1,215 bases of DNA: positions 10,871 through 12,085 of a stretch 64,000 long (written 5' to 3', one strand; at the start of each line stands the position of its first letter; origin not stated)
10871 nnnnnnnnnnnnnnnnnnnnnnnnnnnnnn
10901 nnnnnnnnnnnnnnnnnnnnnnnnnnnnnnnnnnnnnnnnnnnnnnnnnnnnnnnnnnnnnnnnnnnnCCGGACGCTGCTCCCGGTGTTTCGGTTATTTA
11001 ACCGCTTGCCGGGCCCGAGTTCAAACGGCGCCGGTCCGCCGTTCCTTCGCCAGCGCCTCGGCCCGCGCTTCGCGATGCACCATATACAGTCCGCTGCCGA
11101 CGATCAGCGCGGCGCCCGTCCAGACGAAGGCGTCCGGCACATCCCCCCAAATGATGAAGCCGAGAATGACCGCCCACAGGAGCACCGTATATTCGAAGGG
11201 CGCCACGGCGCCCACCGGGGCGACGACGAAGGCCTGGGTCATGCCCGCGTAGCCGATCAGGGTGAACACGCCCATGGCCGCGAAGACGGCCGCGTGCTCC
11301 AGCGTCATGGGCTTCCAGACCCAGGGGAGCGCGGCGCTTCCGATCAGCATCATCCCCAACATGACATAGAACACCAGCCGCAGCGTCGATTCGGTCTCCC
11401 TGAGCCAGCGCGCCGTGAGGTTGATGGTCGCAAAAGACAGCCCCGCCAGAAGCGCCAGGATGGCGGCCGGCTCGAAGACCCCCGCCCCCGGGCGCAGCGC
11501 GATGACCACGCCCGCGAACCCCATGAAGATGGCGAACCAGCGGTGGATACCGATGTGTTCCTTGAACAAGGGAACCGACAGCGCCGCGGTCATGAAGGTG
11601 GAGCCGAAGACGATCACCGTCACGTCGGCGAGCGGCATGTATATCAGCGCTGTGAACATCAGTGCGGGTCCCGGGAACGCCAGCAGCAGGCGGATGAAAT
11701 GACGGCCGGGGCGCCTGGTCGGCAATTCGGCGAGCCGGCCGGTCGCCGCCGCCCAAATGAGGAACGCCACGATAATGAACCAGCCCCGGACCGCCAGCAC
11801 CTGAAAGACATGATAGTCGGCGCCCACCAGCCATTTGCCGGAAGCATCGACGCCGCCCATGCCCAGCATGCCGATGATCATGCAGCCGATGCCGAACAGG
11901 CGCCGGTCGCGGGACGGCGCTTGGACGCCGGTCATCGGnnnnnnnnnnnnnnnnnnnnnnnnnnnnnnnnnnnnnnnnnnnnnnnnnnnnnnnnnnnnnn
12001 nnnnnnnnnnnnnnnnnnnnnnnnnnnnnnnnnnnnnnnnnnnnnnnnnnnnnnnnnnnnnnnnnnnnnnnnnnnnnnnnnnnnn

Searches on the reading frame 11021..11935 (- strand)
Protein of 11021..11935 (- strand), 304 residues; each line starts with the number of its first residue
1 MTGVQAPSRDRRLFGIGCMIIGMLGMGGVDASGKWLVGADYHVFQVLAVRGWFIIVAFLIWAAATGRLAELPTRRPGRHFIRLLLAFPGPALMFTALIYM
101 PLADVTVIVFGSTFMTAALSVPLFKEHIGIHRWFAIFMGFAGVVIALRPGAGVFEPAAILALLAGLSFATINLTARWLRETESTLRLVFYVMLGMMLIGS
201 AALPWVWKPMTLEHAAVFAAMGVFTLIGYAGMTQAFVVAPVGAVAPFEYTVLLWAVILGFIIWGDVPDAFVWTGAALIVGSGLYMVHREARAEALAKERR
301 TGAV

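Call 9: search_protein_families(library=pfam, proteins=[window:11021-11935:-], max_evalue=0.001)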
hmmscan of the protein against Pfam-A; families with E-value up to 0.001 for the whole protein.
window:11021-11935:- (304 aa): 1 family
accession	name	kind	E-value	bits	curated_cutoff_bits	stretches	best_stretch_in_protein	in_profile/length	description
PF00892.27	EamA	-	3.4e-19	69.9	28.2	2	14-147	2-134/135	EamA-like transporter family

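Call 32: search_protein_families(library=ncbifam, proteins=[window:11021-11935:-], max_evalue=0.00001)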
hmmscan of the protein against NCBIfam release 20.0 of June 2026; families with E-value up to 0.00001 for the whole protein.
window:11021-11935:- (304 aa): 1 family
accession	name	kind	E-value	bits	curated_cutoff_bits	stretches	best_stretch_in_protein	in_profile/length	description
TIGR00950.1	2A78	equivalog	1e-10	41.5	230.2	1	71-281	41-262/264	carboxylate/amino acid/amine transporter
